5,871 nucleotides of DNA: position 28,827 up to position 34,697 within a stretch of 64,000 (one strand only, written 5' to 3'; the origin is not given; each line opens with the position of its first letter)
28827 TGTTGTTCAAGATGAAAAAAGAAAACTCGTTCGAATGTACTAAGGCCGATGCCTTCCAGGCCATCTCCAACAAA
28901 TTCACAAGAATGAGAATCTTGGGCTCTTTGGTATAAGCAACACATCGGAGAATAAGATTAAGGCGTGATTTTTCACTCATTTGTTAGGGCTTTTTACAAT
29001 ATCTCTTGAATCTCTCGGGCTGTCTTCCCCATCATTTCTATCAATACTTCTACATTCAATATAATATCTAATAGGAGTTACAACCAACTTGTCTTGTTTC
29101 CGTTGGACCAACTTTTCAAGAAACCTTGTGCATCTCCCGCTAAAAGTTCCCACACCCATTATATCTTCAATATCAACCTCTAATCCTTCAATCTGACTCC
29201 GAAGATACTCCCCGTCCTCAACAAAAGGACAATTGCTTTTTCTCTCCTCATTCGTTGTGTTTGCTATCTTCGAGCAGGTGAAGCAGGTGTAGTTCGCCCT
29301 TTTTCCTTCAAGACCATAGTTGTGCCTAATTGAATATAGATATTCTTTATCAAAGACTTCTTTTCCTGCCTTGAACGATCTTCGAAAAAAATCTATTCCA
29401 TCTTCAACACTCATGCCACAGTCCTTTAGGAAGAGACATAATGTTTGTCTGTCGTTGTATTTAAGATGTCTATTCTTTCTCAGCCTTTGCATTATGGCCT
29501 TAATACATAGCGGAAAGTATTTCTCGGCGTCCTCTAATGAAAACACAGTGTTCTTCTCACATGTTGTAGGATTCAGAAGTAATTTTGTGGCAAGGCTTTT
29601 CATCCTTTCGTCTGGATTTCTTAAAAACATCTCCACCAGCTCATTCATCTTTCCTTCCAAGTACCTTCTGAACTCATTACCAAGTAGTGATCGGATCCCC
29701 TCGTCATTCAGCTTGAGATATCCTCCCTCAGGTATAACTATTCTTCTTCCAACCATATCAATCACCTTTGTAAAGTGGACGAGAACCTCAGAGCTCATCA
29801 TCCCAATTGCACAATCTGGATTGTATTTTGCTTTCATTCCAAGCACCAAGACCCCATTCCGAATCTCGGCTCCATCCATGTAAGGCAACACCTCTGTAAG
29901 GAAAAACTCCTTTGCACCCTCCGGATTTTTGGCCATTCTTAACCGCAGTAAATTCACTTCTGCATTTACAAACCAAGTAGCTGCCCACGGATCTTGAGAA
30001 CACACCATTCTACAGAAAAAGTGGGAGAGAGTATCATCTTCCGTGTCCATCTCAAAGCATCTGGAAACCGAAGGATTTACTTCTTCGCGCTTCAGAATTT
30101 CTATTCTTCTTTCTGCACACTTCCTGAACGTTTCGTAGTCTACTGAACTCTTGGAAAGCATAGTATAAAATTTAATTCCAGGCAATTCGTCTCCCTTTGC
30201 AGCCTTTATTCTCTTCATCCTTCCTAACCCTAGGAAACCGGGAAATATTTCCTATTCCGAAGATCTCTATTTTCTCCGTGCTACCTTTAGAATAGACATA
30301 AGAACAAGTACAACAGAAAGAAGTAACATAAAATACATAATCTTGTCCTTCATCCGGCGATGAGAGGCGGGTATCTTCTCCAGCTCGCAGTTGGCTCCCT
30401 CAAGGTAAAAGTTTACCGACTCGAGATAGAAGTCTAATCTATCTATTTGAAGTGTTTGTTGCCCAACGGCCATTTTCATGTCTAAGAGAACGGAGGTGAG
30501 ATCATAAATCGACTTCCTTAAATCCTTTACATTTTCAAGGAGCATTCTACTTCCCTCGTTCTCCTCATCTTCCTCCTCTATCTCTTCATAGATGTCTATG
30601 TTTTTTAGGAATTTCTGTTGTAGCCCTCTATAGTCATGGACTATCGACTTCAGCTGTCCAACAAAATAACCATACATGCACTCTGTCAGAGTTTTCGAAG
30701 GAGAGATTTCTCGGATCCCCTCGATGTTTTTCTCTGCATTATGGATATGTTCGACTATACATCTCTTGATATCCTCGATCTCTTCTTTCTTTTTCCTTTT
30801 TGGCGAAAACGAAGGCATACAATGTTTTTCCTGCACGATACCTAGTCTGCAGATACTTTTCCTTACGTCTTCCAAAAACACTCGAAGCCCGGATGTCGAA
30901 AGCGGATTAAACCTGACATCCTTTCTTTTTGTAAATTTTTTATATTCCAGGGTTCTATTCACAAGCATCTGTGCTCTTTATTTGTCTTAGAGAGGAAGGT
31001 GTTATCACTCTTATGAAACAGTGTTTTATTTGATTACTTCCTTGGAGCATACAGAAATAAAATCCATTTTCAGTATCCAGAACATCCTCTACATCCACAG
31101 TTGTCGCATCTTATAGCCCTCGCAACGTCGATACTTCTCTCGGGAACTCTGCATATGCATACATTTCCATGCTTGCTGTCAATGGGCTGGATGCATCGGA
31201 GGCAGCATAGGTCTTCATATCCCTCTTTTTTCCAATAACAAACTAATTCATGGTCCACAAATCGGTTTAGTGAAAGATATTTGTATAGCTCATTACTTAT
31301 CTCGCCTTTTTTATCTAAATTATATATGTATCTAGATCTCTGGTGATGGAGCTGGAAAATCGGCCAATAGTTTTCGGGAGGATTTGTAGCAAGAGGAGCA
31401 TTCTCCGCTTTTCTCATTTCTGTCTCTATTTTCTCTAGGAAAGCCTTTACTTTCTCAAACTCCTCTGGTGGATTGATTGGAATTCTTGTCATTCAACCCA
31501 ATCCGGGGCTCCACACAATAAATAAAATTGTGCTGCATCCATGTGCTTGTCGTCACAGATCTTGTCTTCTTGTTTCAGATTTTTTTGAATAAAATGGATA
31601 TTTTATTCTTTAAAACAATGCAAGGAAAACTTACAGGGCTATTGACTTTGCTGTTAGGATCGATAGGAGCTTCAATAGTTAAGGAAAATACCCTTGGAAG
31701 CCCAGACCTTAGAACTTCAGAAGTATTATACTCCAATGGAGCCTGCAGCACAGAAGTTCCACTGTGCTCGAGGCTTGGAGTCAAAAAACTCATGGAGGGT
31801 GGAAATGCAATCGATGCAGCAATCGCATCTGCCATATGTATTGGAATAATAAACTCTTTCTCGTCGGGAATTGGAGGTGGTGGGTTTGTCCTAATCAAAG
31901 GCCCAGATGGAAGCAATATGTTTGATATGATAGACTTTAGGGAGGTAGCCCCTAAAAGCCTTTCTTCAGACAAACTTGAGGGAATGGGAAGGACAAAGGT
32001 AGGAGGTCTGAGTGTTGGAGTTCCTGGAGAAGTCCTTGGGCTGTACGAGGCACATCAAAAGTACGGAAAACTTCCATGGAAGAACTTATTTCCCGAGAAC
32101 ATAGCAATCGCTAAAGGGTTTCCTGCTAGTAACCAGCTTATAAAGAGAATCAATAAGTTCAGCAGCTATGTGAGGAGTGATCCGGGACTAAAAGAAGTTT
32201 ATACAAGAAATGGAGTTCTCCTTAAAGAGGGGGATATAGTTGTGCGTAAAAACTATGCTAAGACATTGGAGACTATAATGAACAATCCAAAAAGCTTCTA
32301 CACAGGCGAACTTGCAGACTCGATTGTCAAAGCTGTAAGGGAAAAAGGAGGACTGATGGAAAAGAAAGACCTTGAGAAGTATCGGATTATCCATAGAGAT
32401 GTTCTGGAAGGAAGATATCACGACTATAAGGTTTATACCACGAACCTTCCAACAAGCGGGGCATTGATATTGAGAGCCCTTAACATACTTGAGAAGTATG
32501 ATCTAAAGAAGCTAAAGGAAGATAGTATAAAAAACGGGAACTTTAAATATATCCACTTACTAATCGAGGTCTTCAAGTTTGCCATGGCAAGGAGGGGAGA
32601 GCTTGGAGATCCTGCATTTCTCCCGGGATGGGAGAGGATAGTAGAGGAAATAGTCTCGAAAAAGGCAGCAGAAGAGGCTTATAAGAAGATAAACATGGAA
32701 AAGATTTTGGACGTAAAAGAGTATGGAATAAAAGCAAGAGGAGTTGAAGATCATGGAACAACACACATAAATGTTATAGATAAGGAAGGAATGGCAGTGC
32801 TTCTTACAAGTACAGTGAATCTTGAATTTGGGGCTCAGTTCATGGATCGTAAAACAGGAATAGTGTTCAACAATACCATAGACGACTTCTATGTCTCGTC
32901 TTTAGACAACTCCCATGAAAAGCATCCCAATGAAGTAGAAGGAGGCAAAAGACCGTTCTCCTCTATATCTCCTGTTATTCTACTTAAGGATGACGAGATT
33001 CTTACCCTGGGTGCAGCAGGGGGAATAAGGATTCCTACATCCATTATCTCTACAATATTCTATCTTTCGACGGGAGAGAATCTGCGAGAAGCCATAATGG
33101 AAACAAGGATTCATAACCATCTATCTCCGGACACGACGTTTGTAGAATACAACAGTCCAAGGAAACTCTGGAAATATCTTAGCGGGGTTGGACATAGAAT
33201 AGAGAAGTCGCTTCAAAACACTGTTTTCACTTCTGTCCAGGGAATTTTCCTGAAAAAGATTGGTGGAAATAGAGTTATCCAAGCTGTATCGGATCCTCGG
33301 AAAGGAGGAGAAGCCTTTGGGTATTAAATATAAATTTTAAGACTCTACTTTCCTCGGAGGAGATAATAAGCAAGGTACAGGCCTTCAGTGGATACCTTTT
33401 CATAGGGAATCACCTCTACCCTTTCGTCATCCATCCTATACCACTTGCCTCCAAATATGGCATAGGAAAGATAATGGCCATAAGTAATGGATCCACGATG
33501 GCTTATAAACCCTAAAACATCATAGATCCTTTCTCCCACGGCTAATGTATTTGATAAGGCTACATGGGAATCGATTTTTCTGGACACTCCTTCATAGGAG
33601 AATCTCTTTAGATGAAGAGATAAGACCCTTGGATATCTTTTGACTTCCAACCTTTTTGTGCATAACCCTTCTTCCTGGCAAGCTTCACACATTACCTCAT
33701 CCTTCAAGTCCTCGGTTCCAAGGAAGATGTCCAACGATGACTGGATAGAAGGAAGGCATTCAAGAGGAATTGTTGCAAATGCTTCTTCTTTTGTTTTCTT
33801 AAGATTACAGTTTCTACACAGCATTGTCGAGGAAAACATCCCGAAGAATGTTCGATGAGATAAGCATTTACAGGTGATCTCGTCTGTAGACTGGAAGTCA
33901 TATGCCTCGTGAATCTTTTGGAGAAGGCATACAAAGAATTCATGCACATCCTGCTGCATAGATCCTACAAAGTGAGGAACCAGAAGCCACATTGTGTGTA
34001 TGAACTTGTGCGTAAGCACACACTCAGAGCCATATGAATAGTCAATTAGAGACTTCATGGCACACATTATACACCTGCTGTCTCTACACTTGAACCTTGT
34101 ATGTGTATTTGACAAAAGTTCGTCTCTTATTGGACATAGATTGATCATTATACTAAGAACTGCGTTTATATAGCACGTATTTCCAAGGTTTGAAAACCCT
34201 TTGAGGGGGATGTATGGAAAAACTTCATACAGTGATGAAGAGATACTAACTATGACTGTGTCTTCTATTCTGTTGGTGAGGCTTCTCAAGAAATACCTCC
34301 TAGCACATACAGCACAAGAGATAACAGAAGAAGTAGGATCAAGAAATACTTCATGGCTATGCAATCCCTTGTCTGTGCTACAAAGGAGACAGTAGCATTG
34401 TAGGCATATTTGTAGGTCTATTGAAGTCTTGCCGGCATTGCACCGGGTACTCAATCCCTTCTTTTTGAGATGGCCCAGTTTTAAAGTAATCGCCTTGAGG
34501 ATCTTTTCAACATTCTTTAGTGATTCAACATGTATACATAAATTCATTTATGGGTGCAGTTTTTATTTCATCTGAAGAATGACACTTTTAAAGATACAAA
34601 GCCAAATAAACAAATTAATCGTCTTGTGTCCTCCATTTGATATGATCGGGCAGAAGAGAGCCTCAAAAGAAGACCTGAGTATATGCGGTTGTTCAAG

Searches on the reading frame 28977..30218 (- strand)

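Call 30: search_protein_families(library=pfam, proteins=[window:28977-30218:-], max_evalue=0.00001)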
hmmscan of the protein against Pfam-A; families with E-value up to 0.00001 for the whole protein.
window:28977-30218:- (413 aa): 1 family
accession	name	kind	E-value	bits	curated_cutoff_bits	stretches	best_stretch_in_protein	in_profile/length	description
PF04104.19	DNA_primase_lrg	-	1.2e-57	195.7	22.4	1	144-386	2-266/266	Eukaryotic and archaeal DNA primase, large subunit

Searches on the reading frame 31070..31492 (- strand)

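Call 30: search_protein_families(library=pfam, proteins=[window:31070-31492:-], max_evalue=0.00001)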
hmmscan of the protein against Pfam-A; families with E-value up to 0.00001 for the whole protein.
window:31070-31492:- (140 aa): 1 family
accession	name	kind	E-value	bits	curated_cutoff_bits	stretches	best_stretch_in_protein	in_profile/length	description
PF01125.22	BUD31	-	3.9e-50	169.8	23.8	1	7-138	11-145/146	Pre-mRNA-splicing factor BUD31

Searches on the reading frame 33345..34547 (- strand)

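Call 30: search_protein_families(library=pfam, proteins=[window:33345-34547:-], max_evalue=0.00001)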
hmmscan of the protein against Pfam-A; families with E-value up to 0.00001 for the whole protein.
window:33345-34547:- (400 aa): 2 families
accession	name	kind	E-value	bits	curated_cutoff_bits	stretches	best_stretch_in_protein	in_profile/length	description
PF00443.35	UCH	-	7.9e-44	150.6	23.9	1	117-392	2-251/254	Ubiquitin carboxyl-terminal hydrolase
PF13423.12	UCH_1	-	7e-09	36.2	22.2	0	201-326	99-243/317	Ubiquitin carboxyl-terminal hydrolase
